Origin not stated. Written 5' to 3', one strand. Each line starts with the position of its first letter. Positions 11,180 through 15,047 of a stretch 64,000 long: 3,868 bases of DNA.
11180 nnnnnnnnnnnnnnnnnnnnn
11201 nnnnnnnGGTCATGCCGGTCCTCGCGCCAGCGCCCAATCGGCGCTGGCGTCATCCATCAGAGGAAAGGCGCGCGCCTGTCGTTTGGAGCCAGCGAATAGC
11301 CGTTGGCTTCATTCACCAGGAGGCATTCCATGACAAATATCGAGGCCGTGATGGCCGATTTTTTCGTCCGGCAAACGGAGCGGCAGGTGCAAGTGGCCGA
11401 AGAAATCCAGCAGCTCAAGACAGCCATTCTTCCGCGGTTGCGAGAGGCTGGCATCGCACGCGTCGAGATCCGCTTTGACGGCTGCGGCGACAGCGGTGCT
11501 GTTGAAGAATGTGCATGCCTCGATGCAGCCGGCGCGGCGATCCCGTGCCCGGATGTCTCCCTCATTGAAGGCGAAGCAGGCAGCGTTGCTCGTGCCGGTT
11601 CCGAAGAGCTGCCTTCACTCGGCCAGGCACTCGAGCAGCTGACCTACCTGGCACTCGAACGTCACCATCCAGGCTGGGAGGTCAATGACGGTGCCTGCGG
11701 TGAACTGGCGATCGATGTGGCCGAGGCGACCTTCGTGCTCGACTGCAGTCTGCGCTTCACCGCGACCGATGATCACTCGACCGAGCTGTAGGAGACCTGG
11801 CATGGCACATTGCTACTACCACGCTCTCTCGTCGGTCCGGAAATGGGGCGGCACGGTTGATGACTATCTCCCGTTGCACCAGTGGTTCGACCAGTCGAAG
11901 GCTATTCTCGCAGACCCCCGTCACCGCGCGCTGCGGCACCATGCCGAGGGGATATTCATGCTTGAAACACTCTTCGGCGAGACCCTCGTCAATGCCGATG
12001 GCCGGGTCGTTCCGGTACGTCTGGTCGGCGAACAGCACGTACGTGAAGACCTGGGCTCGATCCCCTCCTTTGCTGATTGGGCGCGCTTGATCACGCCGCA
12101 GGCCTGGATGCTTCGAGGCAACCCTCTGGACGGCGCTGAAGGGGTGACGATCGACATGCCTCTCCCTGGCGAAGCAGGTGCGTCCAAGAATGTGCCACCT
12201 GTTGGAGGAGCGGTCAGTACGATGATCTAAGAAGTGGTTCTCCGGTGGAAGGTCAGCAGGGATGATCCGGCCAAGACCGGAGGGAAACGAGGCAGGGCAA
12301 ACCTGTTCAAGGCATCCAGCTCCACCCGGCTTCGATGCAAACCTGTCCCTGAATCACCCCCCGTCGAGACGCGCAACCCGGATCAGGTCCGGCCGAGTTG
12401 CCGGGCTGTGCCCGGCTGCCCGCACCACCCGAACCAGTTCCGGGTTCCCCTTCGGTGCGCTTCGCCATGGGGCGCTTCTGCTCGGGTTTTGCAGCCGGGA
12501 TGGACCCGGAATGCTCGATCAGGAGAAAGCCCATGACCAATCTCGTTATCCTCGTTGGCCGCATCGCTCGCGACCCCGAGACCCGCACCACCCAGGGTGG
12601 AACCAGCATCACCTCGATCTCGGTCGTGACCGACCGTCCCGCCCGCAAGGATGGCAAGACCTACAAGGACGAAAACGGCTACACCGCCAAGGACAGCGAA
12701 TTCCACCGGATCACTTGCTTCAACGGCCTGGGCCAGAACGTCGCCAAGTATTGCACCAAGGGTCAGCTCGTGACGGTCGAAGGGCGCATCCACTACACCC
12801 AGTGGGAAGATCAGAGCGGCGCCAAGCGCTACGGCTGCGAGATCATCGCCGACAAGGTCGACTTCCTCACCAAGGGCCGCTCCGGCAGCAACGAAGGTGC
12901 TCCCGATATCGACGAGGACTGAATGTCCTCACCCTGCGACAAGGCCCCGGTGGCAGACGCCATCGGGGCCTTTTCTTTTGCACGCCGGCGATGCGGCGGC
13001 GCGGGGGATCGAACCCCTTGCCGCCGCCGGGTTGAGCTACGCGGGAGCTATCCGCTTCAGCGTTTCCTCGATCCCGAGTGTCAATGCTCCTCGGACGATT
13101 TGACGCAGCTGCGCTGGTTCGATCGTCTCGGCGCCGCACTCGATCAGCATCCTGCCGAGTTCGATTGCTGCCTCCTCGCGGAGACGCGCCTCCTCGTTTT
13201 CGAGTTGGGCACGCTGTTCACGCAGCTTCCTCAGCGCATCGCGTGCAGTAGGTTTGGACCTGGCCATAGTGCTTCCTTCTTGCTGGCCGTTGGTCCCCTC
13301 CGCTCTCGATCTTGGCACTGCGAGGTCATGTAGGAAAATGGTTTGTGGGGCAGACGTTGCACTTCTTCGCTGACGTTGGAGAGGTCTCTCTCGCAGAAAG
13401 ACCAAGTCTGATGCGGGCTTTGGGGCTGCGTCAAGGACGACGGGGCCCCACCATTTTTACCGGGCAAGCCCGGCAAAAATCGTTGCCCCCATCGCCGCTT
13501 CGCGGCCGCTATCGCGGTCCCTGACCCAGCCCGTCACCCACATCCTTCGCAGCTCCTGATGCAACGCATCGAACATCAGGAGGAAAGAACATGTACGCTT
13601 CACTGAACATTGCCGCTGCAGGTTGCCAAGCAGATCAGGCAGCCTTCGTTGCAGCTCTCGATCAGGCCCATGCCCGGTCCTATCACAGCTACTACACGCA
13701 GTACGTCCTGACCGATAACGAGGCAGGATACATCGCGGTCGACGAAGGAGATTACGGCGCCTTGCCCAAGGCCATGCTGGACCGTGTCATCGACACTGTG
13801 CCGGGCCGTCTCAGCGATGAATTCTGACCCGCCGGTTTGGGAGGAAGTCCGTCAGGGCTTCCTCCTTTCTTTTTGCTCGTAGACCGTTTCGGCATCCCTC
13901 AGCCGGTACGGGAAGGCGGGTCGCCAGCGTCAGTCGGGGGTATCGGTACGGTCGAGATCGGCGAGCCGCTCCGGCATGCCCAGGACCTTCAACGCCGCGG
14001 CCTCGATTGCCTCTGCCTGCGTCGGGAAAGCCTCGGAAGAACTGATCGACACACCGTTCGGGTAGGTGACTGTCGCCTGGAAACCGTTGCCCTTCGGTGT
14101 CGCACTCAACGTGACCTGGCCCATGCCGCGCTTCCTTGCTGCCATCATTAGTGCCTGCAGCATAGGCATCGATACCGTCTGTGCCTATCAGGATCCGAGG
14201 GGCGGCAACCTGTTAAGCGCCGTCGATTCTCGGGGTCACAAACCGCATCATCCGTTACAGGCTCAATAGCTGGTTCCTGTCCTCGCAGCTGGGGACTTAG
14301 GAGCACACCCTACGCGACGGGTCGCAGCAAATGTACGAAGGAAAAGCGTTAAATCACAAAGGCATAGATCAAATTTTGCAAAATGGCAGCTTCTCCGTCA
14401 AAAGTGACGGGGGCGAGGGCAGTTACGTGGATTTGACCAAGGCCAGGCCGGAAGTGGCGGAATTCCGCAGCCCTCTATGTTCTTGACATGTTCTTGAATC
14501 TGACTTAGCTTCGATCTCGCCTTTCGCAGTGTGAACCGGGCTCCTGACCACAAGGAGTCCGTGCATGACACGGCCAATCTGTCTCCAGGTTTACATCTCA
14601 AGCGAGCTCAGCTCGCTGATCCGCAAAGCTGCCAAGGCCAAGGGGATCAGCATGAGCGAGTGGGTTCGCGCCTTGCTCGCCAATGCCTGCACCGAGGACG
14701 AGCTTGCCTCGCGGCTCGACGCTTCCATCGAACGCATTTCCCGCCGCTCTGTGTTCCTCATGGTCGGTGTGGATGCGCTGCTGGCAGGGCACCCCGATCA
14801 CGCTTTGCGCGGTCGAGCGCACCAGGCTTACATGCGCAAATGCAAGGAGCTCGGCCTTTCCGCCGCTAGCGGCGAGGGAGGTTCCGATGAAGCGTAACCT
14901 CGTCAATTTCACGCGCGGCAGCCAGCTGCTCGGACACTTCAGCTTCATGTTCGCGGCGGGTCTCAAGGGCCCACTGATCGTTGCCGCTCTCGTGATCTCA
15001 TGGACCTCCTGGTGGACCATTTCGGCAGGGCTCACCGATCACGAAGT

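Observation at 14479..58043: Element-wide host-LexA (SOS) regulon wired onto conjugation, its regulators and a defence system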

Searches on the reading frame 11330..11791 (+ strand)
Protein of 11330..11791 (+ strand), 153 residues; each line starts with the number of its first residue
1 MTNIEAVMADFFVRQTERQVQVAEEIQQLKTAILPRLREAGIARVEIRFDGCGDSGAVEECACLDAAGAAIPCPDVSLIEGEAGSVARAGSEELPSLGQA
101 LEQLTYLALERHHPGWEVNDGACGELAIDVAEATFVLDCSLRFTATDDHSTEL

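Call 86: search_protein_families(library=pfam, proteins=[window:11330-11791:+], max_evalue=0.1)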
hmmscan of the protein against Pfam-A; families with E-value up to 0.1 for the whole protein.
window:11330-11791:+ (153 aa): 1 family
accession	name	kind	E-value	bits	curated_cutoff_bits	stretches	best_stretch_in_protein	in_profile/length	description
PF21798.2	DUF6878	-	2.8e-28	98.8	24.3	1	28-152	4-127/128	Family of unknown function (DUF6878)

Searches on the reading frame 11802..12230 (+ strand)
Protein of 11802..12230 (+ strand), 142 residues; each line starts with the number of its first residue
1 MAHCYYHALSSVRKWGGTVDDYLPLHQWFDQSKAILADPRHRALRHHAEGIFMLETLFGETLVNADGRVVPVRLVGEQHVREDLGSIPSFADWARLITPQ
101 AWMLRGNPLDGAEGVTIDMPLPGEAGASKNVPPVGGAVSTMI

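Call 86: search_protein_families(library=pfam, proteins=[window:11802-12230:+], max_evalue=0.1)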
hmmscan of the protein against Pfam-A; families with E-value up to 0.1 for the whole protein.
window:11802-12230:+ (142 aa): 1 family
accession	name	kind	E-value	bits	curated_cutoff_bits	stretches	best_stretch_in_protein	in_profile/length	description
PF21866.1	DUF6915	-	2.6e-47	159.6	27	1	2-103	1-102/102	Domain of unknown function (DUF6915)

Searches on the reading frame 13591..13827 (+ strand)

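Call 36: search_protein_families(library=pfam, proteins=[window:13591-13827:+], max_evalue=5)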
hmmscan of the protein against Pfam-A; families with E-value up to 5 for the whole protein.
window:13591-13827:+ (78 aa): 1 family
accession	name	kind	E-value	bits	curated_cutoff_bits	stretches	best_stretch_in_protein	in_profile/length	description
PF04536.20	TPM_phosphatase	-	0.12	12.8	22.1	1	41-76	72-108/125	TPM domain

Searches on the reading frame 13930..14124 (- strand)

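Call 36: search_protein_families(library=pfam, proteins=[window:13930-14124:-], max_evalue=5)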
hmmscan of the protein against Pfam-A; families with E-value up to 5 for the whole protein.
window:13930-14124:- (64 aa): 2 families
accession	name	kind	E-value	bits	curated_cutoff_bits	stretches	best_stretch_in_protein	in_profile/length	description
PF09954.14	DUF2188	-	0.073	13.7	22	1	30-43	22-35/62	Uncharacterized protein conserved in bacteria (DUF2188)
PF03368.19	Dicer_dimer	-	0.12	12.9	23.7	1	9-47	27-68/89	Dicer dimerisation domain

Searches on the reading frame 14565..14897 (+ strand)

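Call 14: search_protein_families(library=pfam, proteins=[window:14565-14897:+], max_evalue=0.01)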
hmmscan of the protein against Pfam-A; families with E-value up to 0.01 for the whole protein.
window:14565-14897:+ (110 aa): 3 families
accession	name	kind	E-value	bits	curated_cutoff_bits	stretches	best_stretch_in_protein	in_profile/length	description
PF21983.2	NikA-like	-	0.00015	22.3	27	1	3-41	3-41/72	Mobilization protein NikA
PF19807.5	DUF6290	-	0.002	18.7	27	1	11-40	8-37/72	Family of unknown function (DUF6290)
PF08681.18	TacA1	-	0.005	17.2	21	1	7-35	2-30/80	Antitoxin TacA 1-like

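Call 52: search_protein_families(library=ncbifam, proteins=[window:14565-14897:+], max_evalue=0.01)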
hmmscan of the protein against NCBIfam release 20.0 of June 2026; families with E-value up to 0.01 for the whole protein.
window:14565-14897:+ (110 aa): 2 families
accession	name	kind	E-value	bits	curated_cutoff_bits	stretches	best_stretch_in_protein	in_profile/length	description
NF046040.1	RelB_antitoxin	equivalog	0.00068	19.9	50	1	9-40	3-34/69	type II toxin-antitoxin system RelB family antitoxin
NF041793.1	ORF56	equivalog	0.003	17.6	50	1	5-36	1-32/39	ORF56 family plasmid copy control protein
